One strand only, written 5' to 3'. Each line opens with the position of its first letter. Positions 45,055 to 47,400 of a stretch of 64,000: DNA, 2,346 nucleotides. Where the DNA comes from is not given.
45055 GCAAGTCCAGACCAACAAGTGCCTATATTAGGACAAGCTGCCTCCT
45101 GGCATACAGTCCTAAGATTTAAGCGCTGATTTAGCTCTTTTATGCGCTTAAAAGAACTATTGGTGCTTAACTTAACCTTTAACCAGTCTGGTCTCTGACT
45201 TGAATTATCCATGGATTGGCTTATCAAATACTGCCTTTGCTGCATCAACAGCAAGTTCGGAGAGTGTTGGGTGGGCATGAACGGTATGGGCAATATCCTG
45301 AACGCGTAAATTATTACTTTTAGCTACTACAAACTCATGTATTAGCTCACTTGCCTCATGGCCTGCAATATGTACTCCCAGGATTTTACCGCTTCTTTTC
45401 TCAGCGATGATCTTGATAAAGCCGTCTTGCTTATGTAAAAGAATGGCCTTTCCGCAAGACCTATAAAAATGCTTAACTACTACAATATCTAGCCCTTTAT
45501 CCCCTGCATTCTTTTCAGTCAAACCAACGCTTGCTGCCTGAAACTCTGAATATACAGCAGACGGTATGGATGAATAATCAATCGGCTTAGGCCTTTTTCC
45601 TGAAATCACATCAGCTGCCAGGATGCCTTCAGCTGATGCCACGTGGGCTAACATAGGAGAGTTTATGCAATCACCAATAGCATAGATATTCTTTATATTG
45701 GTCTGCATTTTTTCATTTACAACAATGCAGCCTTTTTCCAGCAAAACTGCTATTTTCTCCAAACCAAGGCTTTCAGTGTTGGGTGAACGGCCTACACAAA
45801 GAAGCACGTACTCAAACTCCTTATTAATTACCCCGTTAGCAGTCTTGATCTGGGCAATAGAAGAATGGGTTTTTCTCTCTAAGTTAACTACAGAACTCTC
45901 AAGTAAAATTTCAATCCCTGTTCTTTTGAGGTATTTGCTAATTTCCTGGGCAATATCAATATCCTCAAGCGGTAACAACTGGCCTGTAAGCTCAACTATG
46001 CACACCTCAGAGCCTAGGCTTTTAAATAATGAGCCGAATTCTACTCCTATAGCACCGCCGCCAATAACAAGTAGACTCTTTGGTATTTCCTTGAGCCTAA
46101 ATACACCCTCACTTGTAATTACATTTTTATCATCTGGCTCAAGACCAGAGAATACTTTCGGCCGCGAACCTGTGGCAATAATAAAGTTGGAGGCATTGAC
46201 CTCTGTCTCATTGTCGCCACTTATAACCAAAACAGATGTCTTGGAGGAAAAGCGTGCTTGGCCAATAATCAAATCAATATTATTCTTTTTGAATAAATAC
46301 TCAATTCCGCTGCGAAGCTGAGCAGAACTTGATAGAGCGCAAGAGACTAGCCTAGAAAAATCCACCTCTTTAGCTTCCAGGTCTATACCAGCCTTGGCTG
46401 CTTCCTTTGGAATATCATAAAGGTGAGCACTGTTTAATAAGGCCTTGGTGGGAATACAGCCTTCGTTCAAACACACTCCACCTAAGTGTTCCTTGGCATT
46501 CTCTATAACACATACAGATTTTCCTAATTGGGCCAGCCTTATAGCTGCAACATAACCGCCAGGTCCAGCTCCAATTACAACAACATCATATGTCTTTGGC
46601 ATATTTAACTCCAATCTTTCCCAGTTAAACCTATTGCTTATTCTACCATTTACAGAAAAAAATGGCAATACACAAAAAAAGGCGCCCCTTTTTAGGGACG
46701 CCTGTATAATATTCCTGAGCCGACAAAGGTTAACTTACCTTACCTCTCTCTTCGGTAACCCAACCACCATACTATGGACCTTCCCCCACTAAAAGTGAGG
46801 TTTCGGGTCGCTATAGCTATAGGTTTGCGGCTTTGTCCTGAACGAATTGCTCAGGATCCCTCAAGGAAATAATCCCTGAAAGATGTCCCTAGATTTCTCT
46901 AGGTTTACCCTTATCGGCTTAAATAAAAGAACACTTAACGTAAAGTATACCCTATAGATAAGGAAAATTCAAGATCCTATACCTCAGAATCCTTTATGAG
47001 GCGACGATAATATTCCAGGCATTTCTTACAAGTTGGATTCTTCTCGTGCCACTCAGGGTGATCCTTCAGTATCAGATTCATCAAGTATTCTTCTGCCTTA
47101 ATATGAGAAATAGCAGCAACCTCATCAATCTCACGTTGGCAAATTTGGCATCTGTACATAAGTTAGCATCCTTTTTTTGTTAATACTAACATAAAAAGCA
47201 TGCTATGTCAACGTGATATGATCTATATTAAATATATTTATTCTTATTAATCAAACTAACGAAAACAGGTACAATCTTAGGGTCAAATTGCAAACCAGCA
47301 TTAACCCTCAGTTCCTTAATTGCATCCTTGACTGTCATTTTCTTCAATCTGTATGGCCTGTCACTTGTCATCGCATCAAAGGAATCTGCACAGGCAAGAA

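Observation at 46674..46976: GC-enriched structured RNA element with intrinsic terminator directly upstream of lpd-lipA (riboswitch-like leader or 6S-like sRNA)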

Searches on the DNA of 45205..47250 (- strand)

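Call 4: search_rna_families(source=window, start=46550, end=47250, threshold=evalue, max_evalue=10, show_alignments=5)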
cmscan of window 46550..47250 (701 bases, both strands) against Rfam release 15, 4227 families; matches with E-value up to 10: 15.
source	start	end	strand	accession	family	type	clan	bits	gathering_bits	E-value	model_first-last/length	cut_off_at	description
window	46751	46919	-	RF01051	c-di-GMP-I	Cis-reg; riboswitch;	CL00126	27.8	35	0.0024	1-87/87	no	c-di-GMP-I riboswitch aptamer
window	46674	46777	-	RF02435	SpF41_sRNA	Gene; sRNA;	-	21.4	52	0.86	1-105/105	no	Streptococcus sRNA SpF41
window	47164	47206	+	RF03316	mir-1263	Gene; miRNA;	-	20.5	95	0.43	22-64/84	no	mir-1263 microRNA precursor family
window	47216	47243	+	RF01349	CRISPR-DR40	Gene; CRISPR;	-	19.9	42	4.1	1-30/30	no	CRISPR RNA direct repeat element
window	47164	47205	+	RF04072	mir-7386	Gene; miRNA;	-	19.2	44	0.69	8-50/59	no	mir-7386 microRNA precursor family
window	46670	46753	-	RF02969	DUF3800-I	Gene; sRNA;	-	18.6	44.2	3.5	1-115/115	no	DUF3800-I RNA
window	47159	47213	-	RF03731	mir-7371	Gene; miRNA;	-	18.3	62.6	2.5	1-59/59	no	mir-7371 microRNA precursor family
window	47162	47214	+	RF03731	mir-7371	Gene; miRNA;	-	18.3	62.6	2.6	1-59/59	no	mir-7371 microRNA precursor family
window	46674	46741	-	RF01859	Phe_leader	Cis-reg; leader;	-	17.9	55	3.1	1-125/125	no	Phenylalanine leader peptide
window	47170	47215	-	RF01095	PK-CuYV_BPYV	Cis-reg;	-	16.3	60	4.1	1-56/56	no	3'-terminal pseudoknot of CuYV/BPYV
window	47150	47200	-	RF00932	mir-471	Gene; miRNA;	-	16.1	80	3.1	1-66/66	no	mir-471 microRNA precursor family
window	46623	46710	+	RF01859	Phe_leader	Cis-reg; leader;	-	16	55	8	1-125/125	no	Phenylalanine leader peptide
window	46891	46943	+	RF02925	6A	Gene; sRNA;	-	15.9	41.2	6.4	1-52/52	no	6A RNA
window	46603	46681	-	RF01493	rli37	Gene; sRNA;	-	14.9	90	2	1-247/247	no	Listeria sRNA rli37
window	46833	46964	-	RF00428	SNORA38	Gene; snRNA; snoRNA; HACA-box;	-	12.5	60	9.7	1-131/131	no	Small nucleolar RNA SNORA38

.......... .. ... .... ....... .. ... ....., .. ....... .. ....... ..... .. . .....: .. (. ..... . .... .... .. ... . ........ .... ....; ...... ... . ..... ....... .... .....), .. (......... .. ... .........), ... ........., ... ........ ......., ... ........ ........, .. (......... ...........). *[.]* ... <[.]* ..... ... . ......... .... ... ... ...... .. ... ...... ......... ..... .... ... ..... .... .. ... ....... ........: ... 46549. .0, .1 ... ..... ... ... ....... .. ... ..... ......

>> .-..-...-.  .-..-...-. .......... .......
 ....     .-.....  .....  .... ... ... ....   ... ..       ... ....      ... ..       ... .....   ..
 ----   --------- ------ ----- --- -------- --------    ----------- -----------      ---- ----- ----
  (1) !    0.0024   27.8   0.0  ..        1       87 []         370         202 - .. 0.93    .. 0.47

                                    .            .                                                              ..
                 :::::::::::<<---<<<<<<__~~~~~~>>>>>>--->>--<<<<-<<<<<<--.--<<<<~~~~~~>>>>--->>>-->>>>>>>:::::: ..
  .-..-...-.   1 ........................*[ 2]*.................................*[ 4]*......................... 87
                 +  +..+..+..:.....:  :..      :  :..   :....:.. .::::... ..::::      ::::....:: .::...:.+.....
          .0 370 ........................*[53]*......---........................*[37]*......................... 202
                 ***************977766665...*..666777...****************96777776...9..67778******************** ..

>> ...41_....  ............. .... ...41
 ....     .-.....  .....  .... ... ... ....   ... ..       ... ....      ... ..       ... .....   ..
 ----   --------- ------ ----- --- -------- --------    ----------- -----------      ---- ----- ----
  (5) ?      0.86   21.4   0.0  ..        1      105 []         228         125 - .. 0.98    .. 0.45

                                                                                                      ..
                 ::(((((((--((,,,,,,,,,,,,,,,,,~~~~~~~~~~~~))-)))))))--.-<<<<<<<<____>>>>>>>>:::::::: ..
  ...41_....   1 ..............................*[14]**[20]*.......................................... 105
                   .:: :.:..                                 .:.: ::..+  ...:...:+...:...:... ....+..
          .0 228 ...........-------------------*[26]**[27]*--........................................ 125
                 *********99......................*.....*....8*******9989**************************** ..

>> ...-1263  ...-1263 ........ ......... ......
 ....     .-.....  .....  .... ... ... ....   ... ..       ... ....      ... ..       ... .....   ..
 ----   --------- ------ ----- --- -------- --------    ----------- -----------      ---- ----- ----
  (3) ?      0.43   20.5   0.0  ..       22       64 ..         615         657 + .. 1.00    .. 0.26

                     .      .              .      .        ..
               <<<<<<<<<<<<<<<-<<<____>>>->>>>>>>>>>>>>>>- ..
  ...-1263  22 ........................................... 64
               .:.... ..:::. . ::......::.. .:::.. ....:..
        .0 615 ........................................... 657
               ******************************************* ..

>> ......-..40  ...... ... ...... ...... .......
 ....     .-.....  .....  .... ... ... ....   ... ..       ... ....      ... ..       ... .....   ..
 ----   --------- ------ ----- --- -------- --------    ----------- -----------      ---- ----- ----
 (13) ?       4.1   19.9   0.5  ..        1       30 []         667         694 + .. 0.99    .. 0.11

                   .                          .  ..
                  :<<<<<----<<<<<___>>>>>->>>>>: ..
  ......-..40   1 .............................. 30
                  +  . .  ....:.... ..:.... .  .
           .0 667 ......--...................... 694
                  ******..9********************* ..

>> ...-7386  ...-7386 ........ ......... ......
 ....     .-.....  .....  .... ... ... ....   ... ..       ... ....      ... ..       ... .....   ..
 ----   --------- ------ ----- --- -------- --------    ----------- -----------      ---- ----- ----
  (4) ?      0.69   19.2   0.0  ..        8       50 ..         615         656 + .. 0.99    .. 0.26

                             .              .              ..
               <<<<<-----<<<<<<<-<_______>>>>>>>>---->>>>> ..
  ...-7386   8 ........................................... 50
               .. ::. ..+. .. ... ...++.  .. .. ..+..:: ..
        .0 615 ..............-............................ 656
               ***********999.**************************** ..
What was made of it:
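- On c-di-GMP-I riboswitch aptamer (RF01051): 27.8 bits, with the full model 1-87 aligned and insertions of 53 and 37 nt (call 4). The mapping uses the Rfam alignment (call 4).
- On 6S RNA (RF00013): No hit at E <= 10 (call 4).
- On Glycine riboswitch (RF00504): No hit at E <= 10 in 46550-47250 (call 4).
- RF01051 is the best Rfam match across its whole model (27.8 bits, E 0.0024 for the 701-nt search; call 4).
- Tried and rejected: The identification needed the E-value mode (call 4).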
